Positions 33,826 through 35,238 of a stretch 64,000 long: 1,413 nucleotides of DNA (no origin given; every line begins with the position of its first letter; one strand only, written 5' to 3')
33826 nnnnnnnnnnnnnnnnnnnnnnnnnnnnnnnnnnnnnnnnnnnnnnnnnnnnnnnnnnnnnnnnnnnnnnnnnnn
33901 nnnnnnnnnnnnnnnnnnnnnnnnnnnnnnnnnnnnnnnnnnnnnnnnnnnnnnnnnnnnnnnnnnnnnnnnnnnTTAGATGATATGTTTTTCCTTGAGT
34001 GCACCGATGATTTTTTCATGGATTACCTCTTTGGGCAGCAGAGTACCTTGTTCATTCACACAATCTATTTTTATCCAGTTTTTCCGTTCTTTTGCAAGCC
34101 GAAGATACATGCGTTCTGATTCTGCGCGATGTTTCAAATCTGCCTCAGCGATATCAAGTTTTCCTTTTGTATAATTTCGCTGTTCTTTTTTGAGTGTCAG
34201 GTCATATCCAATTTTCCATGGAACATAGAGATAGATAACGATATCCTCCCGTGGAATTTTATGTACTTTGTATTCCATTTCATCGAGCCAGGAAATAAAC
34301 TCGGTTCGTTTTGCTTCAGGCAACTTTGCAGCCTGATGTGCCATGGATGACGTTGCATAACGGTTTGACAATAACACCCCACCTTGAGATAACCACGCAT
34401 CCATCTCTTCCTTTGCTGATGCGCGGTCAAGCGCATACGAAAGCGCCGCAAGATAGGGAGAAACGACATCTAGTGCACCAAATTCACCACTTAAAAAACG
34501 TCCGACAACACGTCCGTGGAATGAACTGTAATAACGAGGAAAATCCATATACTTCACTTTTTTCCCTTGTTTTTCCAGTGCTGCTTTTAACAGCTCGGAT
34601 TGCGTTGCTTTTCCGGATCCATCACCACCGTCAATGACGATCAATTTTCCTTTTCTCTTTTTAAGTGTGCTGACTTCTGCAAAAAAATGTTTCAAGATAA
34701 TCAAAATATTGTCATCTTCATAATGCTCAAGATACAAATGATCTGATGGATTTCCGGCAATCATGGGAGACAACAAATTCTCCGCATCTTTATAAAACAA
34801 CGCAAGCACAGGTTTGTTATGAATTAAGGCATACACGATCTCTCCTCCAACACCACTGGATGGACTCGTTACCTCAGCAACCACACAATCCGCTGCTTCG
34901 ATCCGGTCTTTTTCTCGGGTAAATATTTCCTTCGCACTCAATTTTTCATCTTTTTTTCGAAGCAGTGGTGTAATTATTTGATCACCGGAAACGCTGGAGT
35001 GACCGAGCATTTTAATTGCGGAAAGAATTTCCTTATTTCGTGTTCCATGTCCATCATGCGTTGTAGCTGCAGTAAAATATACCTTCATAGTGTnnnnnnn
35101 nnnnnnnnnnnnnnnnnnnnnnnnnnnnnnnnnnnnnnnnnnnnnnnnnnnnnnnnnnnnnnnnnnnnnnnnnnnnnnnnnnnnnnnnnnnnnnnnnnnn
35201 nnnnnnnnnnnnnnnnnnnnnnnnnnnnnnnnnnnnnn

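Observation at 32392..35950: Thymidine/deoxynucleoside salvage block with a thymidylate kinase fused to a nucleoside 2-deoxyribosyltransferase/Rcl-like domain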

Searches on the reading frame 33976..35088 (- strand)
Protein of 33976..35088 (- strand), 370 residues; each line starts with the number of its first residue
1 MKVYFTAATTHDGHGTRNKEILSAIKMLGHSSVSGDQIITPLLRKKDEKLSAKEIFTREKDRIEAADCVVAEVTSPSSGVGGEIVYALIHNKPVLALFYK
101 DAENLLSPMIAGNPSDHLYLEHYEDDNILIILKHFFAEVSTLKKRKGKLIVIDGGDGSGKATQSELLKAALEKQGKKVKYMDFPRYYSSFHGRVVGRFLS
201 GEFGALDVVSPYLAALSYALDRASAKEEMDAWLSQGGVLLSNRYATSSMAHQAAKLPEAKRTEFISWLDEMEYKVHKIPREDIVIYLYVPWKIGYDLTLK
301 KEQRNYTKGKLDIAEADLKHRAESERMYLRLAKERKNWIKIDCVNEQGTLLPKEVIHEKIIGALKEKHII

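Call 3: search_protein_families(library=pfam, proteins=[window:33976-35088:-], max_evalue=0.1)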
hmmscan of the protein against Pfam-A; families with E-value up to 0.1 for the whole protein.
window:33976-35088:- (370 aa): 2 families
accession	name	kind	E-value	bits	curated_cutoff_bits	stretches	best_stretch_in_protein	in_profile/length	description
PF02223.23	Thymidylate_kin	-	9.8e-16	58.4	27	1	152-344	1-175/185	Thymidylate kinase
PF05014.21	Nuc_deoxyrib_tr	-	1.7e-07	31.8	28.8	1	15-104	14-102/117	Nucleoside 2-deoxyribosyltransferase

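Call 4: search_protein_families(library=ncbifam, proteins=[window:33976-35088:-], max_evalue=0.1)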
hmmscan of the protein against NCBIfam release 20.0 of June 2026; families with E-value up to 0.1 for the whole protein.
window:33976-35088:- (370 aa): 9 families
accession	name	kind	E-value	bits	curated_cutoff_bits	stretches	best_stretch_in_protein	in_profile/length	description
NF005923.0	PRK07933.1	equivalog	6.6e-38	130.2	193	1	149-343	2-196/213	dTMP kinase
TIGR00041.1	DTMP_kinase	equivalog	4.1e-15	56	83.25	1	146-347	3-189/196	dTMP kinase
NF005250.0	PRK06761.1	equivalog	0.0032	16.5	270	1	147-180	3-36/282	hypothetical protein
NF006746.0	PRK09270.1-5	subfamily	0.0053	15.7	250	1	143-180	17-54/210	nucleoside/nucleotide kinase family protein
NF001384.0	PRK00279.2-2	equivalog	0.031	14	152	0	327-366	39-78/191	adenylate kinase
TIGR04520.1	ECF_ATPase_1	equivalog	0.046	13.1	315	1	142-181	23-62/269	energy-coupling factor transporter ATPase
NF006744.0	PRK09270.1-3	equivalog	0.056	12.9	281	1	141-177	16-53/213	nucleoside/nucleotide kinase family protein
NF001385.0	PRK00279.2-3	equivalog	0.065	12.8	315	0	145-171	2-28/213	adenylate kinase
TIGR00455.1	apsK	equivalog_domain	0.088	12.5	138.7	0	139-182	10-53/184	adenylyl-sulfate kinase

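Call 7: find_homologous_proteins(query=window:33976-35088:-, max_evalue=0.001)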
Query window:33976-35088:- (370 aa): 2179 proteins with E <= 0.001 among 7115 candidates; the best 120 are listed.
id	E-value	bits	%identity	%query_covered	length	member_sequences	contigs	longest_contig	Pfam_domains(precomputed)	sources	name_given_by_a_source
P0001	9.3e-243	823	100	100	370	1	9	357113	PF02223.24,PF05014.22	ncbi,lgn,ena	-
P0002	3.3e-215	732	88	100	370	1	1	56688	PF02223.24,PF05014.22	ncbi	ncbi:MAG: hypothetical protein V1917_02070 [Candidatus Gottesmanbacteria bacterium]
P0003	4.0e-204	696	83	100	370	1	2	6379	PF02223.24,PF05014.22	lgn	-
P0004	4.5e-200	682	81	100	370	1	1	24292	PF02223.24,PF05014.22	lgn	-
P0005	6.5e-200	682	80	100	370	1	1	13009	PF02223.24,PF05014.22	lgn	-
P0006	2.4e-199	680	81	100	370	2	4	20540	PF02223.24,PF05014.22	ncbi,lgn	-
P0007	1.5e-191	654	78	100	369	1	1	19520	PF02223.24,PF05014.22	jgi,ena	-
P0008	2.0e-191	654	81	100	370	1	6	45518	PF02223.24,PF05014.22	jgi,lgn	-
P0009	7.4e-190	649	78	100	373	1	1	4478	PF02223.24,PF05014.22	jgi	-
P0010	1.6e-189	648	77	100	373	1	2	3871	PF02223.24,PF05014.22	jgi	-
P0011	4.9e-189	646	78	100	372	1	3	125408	PF02223.24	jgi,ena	-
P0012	2.6e-187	640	78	100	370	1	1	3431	PF02223.24,PF05014.22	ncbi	-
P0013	3.6e-187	640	78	100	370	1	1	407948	PF02223.24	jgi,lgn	jgi:dTMP kinase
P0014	6.7e-187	639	77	100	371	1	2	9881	PF02223.24,PF05014.22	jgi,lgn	-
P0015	1.2e-186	638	78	100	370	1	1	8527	PF02223.24,PF05014.22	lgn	-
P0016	5.5e-185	633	76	100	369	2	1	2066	PF02223.24,PF05014.22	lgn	-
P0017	2.8e-184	630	76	100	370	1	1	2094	PF02223.24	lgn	-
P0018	5.5e-183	626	74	100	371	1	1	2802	PF02223.24,PF05014.22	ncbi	-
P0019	5.7e-181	619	73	100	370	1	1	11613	PF02223.24,PF05014.22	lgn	-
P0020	1.2e-180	618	76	100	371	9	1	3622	PF02223.24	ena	-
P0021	2.0e-180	618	76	100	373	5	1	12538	PF02223.24,PF05014.22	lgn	-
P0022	2.3e-180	617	74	100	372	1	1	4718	PF02223.24,PF05014.22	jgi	jgi:dTMP kinase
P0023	8.9e-180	615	75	100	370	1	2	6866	PF02223.24,PF05014.22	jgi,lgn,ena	-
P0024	1.5e-179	615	73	100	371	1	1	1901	PF02223.24,PF05014.22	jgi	jgi:dTMP kinase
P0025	2.3e-179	614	73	100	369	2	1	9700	PF02223.24,PF05014.22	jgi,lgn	-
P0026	6.6e-179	613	74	100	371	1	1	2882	PF02223.24,PF05014.22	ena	-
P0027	1.1e-178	612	75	100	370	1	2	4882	PF02223.24,PF05014.22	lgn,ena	-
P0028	2.7e-177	607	72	100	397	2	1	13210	PF02223.24,PF05014.22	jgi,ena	jgi:dTMP kinase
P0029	1.4e-176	605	73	100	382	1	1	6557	PF02223.24,PF05014.22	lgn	-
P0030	2.2e-176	604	73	100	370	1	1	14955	PF02223.24,PF05014.22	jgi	jgi:dTMP kinase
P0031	3.0e-175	601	74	100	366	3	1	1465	PF02223.24,PF05014.22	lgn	-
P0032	1.0e-174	599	71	100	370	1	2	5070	PF02223.24,PF05014.22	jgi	-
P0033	1.6e-174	598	72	100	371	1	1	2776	PF02223.24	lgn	-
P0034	4.3e-174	597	72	100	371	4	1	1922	PF02223.24,PF05014.22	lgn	-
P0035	5.6e-174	596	73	100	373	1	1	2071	PF02223.24,PF05014.22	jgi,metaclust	metaclust:\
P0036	1.5e-172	592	72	100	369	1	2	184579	PF02223.24,PF05014.22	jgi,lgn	jgi:dTMP kinase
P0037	2.1e-172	591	71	100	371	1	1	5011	PF02223.24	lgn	-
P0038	6.4e-171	586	71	100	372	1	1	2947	PF02223.24,PF05014.22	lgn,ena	-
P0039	1.6e-170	585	72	100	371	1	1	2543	PF02223.24,PF05014.22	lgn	-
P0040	5.3e-170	583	71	100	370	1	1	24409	PF02223.24,PF05014.22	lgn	-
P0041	4.1e-169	580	69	100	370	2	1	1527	PF02223.24,PF05014.22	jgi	jgi:dTMP kinase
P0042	6.2e-169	580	70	100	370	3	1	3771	PF02223.24,PF05014.22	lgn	-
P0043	1.5e-167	575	70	100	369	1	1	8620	PF02223.24,PF05014.22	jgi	jgi:dTMP kinase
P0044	4.0e-167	574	70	100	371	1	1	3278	PF02223.24,PF05014.22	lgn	-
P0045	2.8e-166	571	68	100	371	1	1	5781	PF02223.24,PF05014.22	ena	-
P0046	1.4e-165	569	68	100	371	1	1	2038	PF02223.24,PF05014.22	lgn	-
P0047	3.1e-165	568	69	100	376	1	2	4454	PF02223.24,PF05014.22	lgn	-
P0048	8.7e-165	566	70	100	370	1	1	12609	PF02223.24,PF05014.22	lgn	-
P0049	3.5e-164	564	69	100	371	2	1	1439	PF02223.24,PF05014.22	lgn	-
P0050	2.6e-163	561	69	100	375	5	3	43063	PF02223.24,PF05014.22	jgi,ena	-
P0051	5.1e-163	560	68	100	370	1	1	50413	PF02223.24,PF05014.22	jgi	jgi:dTMP kinase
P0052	2.2e-161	555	69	100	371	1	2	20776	PF02223.24,PF05014.22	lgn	-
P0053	7.3e-161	553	68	100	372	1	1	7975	PF02223.24,PF05014.22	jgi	-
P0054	7.3e-161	553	68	100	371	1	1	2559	PF02223.24,PF05014.22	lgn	-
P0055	1.1e-160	553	69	100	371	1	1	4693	PF02223.24,PF05014.22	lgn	-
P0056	1.7e-160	552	69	100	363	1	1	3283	PF02223.24,PF05014.22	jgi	jgi:dTMP kinase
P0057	2.7e-160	551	67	100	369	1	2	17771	PF02223.24,PF05014.22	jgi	jgi:dTMP kinase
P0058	3.9e-160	551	67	100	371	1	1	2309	PF02223.24,PF05014.22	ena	-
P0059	7.1e-160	550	67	100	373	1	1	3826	PF02223.24,PF05014.22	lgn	-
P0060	2.8e-158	545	76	86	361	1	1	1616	PF02223.24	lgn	-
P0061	4.2e-158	544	67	100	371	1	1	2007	PF02223.24,PF05014.22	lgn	-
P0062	1.7e-157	542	68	100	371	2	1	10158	PF02223.24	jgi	jgi:dTMP kinase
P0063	4.3e-157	541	68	100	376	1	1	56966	PF02223.24,PF05014.22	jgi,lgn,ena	-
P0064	2.8e-156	538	67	100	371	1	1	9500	PF02223.24,PF05014.22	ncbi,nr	ncbi:MAG: nucleoside 2-deoxyribosyltransferase [Candidatus Gottesmanbacteria bacterium]|nr:nucleosid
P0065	5.8e-156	537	65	100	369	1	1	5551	PF02223.24,PF05014.22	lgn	-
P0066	1.6e-155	536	66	100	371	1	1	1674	PF02223.24,PF05014.22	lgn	-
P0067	7.3e-155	534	65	100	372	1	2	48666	PF02223.24,PF05014.22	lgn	-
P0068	8.3e-155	533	65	100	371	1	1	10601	PF02223.24,PF05014.22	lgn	-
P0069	2.8e-154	532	67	100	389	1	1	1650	PF02223.24,PF05014.22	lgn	-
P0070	4.1e-154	531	64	100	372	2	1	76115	PF02223.24,PF05014.22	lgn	-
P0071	5.1e-154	531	66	100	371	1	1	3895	PF02223.24,PF05014.22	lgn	-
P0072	8.3e-154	530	65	100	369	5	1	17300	PF02223.24,PF05014.22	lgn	-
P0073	3.6e-153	528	65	100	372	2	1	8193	PF02223.24,PF05014.22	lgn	-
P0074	7.2e-153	527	64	100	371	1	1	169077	PF02223.24,PF05014.22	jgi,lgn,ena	-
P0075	1.2e-152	526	65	100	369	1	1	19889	PF02223.24,PF05014.22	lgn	-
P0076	2.2e-152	525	66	100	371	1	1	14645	PF02223.24,PF05014.22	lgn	-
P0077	2.7e-152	525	65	100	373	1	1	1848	PF02223.24,PF05014.22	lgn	-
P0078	1.6e-151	523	65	100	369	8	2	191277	PF02223.24,PF05014.22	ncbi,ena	-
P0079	2.0e-151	522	65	100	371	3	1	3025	PF02223.24,PF05014.22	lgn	-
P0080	2.0e-151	522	65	100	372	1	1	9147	PF02223.24,PF05014.22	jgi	-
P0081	2.6e-151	522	65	100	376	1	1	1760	PF02223.24,PF05014.22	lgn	-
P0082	5.8e-151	521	63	100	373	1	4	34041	PF02223.24,PF05014.22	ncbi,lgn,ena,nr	ncbi:nucleoside 2-deoxyribosyltransferase [Candidatus Microgenomates bacterium]|nr:nucleoside 2-deox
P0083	5.8e-151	521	65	100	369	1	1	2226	PF02223.24,PF05014.22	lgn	-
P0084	6.7e-151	521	64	100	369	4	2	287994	PF02223.24,PF05014.22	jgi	-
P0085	8.0e-151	520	64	100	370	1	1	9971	PF02223.24,PF05014.22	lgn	-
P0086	8.3e-151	520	65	100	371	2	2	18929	PF02223.24,PF05014.22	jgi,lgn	jgi:dTMP kinase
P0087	9.4e-151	520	64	100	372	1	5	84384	PF02223.24,PF05014.22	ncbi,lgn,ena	-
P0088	1.0e-150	520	65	100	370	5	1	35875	PF02223.24,PF05014.22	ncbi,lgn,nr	ncbi:MAG: hypothetical protein M1575_03930 [Patescibacteria group bacterium]|nr:hypothetical protein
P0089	1.4e-150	519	64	100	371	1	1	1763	PF02223.24,PF05014.22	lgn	-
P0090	1.9e-150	519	64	100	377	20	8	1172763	PF02223.24,PF05014.22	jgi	-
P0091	2.4e-150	519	64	100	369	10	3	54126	PF02223.24,PF05014.22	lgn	-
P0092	4.4e-150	518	65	100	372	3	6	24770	PF02223.24,PF05014.22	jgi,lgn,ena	-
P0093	5.3e-150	518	64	100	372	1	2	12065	PF02223.24,PF05014.22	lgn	-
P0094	1.3e-149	516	64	100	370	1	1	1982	PF02223.24,PF05014.22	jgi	-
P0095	1.5e-149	516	63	100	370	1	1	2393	PF02223.24,PF05014.22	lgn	-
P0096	1.6e-149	516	64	100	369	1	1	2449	PF02223.24,PF05014.22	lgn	-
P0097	2.0e-149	516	62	100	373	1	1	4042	PF02223.24,PF05014.22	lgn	-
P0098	2.0e-149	516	63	100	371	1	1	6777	PF02223.24,PF05014.22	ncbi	-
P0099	2.9e-149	515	64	100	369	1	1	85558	PF02223.24,PF05014.22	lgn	-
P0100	4.6e-149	514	63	100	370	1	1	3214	PF02223.24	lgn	-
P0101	8.0e-149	514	62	100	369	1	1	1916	PF02223.24,PF05014.22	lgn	-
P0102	1.1e-148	513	64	100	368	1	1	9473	PF02223.24,PF05014.22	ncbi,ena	-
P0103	1.2e-148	513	64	100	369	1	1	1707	PF02223.24,PF05014.22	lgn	-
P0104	1.3e-148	513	65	95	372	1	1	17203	PF02223.24,PF05014.22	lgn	-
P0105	1.4e-148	513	62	100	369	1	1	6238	PF02223.24,PF05014.22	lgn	-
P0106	1.5e-148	513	64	100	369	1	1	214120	PF02223.24,PF05014.22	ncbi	-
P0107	1.6e-148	513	63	100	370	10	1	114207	PF02223.24,PF05014.22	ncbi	-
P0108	1.8e-148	513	64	100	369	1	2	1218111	PF02223.24,PF05014.22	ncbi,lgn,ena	-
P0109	2.0e-148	512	65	100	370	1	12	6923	PF02223.24,PF05014.22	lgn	-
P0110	2.0e-148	512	64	100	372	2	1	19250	PF02223.24,PF05014.22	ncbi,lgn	-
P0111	2.6e-148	512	64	100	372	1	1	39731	PF02223.24,PF05014.22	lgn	-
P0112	3.5e-148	512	63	100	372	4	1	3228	PF02223.24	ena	-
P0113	3.8e-148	511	63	100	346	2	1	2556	PF02223.24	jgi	-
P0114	4.4e-148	511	63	100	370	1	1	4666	PF02223.24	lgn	-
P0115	5.0e-148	511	63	100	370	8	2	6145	PF02223.24,PF05014.22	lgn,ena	-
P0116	7.8e-148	510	63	100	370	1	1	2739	PF02223.24,PF05014.22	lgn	-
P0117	8.1e-148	510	62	100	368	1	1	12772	PF02223.24,PF05014.22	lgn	-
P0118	1.1e-147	510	62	100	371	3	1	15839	PF02223.24,PF05014.22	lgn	-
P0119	1.2e-147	510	62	100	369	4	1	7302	PF02223.24,PF05014.22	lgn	-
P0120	2.0e-147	509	64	100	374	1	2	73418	PF02223.24,PF05014.22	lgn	-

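Call 17: search_protein_representatives(protein=window:33976-35088:-)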
Query: 370 residues. Proteins with E-value up to 0.001 (for the whole library): 5246; up to 1e-10: 2593; up to 1e-30: 526. The best 150 are listed.
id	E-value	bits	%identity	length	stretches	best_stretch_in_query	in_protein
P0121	1.1e-128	445.8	55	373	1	2-369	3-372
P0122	5.2e-126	437.0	57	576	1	1-370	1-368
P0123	7.4e-123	426.6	55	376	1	2-369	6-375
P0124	2.8e-98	345.8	50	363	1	1-369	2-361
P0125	3.5e-92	325.7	47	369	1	1-370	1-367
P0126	5.0e-78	279.2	57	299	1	1-238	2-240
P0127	5.3e-78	279.1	45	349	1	64-370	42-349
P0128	1.3e-75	271.2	41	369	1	1-365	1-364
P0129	1.0e-71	258.4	41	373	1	1-369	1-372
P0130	2.8e-69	250.4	53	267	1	2-240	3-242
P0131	1.7e-64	234.7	52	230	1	143-361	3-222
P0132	2.1e-64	234.3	47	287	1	1-262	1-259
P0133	2.6e-64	234.0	45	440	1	99-369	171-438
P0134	2.9e-64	233.9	50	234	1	146-361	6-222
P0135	3.7e-64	233.5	41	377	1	56-369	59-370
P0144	4.0e-54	200.5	40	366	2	145-362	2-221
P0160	1.6e-49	185.4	46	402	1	145-367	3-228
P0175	1.0e-47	179.4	42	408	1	144-364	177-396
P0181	2.5e-47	178.2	35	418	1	48-361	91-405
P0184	3.4e-47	177.7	42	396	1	141-365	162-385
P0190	6.8e-47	176.8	36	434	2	131-364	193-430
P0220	9.2e-44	166.5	47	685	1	143-360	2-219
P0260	3.6e-41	157.9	39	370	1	143-365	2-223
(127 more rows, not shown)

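Call 18: search_protein_families(library=pfam, proteins=[P0122, P0133, P0175, P0184, P0190, P0181, P0144, P0160, P0220, P0260], max_evalue=0.001)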
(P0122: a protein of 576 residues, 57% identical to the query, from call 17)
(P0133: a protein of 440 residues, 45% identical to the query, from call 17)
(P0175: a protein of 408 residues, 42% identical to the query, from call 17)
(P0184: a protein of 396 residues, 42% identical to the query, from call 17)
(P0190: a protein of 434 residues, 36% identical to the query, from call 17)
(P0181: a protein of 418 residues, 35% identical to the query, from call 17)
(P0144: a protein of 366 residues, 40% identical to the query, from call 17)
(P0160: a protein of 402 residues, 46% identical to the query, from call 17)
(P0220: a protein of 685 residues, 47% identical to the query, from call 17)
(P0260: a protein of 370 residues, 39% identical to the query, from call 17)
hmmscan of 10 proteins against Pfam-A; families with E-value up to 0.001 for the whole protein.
P0122 (576 aa): 4 families
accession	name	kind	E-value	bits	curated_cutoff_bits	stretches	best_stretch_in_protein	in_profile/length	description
PF00265.24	TK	-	1.1e-34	120.2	20.6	1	386-565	2-176/176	Thymidine kinase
PF02223.23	Thymidylate_kin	-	9.6e-13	48.7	27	1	148-340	1-173/185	Thymidylate kinase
PF05014.21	Nuc_deoxyrib_tr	-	0.00017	22.2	28.8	0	3-97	1-100/117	Nucleoside 2-deoxyribosyltransferase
PF01656.29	CbiA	-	0.00018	21.9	25.4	0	146-179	2-35/125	CobQ/CobB/MinD/ParA nucleotide binding domain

P0133 (440 aa): 3 families
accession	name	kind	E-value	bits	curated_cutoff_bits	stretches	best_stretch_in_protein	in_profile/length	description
PF02223.23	Thymidylate_kin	-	3.5e-20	72.9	27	1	221-411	1-173/185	Thymidylate kinase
PF01872.23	RibD_C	-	2.2e-17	64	24.1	1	7-167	7-196/197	RibD C-terminal domain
PF00186.24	DHFR_1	-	1.4e-16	61.1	25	1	5-133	4-114/159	Dihydrofolate reductase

P0175 (408 aa): 1 family
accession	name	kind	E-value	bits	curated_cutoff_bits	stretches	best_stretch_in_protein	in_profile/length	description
PF02223.23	Thymidylate_kin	-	6.6e-21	75.3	27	1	185-373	1-172/185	Thymidylate kinase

P0184 (396 aa): 1 family
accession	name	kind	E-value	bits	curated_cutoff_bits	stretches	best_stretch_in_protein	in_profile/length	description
PF02223.23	Thymidylate_kin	-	1.1e-22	81.1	27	1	173-361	1-172/185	Thymidylate kinase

P0190 (434 aa): 14 families
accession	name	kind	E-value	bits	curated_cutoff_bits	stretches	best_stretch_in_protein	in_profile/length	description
PF02223.23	Thymidylate_kin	-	8.4e-57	192.3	27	2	8-194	1-185/185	Thymidylate kinase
PF13521.12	AAA_28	-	4.5e-07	30.7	27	0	6-164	2-151/164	AAA domain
PF13401.12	AAA_22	-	1.9e-06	28.7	27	0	207-257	4-55/130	AAA domain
PF24883.2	NPHP3_N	-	2.7e-06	28.1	24.8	0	198-269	12-85/164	Nephrocystin 3, N-terminal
PF00448.28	SRP54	-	6e-06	26.5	22.7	0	6-46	4-43/196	SRP54-type protein, GTPase domain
PF13671.12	AAA_33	-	2e-05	25.3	27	0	7-167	3-141/143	AAA domain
PF13173.12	AAA_14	-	4.2e-05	24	27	0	6-50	5-47/129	AAA domain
PF13245.12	AAA_19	-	4.4e-05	24.1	25.1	0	132-184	48-99/134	AAA domain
PF20720.3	nSTAND3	-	7e-05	23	27.2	0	203-249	12-58/155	Novel STAND NTPase 3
PF03308.22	MeaB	-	0.00017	21.2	23.1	0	193-242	18-67/273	Methylmalonyl Co-A mutase-associated GTPase MeaB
PF13238.12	AAA_18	-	0.00024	22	29.4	0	7-150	2-117/128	AAA domain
PF01583.26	APS_kinase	-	0.00055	20.4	21.1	0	208-243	2-37/152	Adenylylsulphate kinase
PF00005.33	ABC_tran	-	0.00089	20.3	25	0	206-240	9-43/137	ABC transporter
PF03976.20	PPK2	-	0.00099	19.2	22.3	0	192-246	16-69/229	Polyphosphate kinase 2 (PPK2)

P0181 (418 aa): 1 family
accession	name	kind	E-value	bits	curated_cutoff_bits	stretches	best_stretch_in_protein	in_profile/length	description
PF02223.23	Thymidylate_kin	-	1.9e-19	70.5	27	1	191-367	1-163/185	Thymidylate kinase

P0144 (366 aa): 3 families
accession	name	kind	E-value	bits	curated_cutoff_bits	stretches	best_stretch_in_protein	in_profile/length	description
PF02223.23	Thymidylate_kin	-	1.1e-19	71.3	27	1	9-194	1-173/185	Thymidylate kinase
PF05014.21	Nuc_deoxyrib_tr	-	2.9e-16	60.1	28.8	1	235-335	1-102/117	Nucleoside 2-deoxyribosyltransferase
PF01712.25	dNK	-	1.4e-05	25.4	27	1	7-193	1-170/203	Deoxynucleoside kinase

P0160 (402 aa): 1 family
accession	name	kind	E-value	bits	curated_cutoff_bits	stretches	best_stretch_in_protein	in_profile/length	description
PF02223.23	Thymidylate_kin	-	4.8e-18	65.9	27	1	10-192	1-164/185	Thymidylate kinase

P0220 (685 aa): 2 families
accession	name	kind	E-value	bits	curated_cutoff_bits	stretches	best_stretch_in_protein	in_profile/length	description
PF02223.23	Thymidylate_kin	-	9e-17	61.8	27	1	11-206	1-177/185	Thymidylate kinase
PF02511.20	Thy1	-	3.4e-07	30.7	24.8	0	543-650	50-163/191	Thymidylate synthase complementing protein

P0260 (370 aa): 2 families
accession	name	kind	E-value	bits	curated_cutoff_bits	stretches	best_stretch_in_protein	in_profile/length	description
PF02223.23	Thymidylate_kin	-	3.7e-26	92.4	27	1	11-205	1-177/185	Thymidylate kinase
PF00692.24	dUTPase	-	2.1e-07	31.2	22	1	267-362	2-104/129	dUTPase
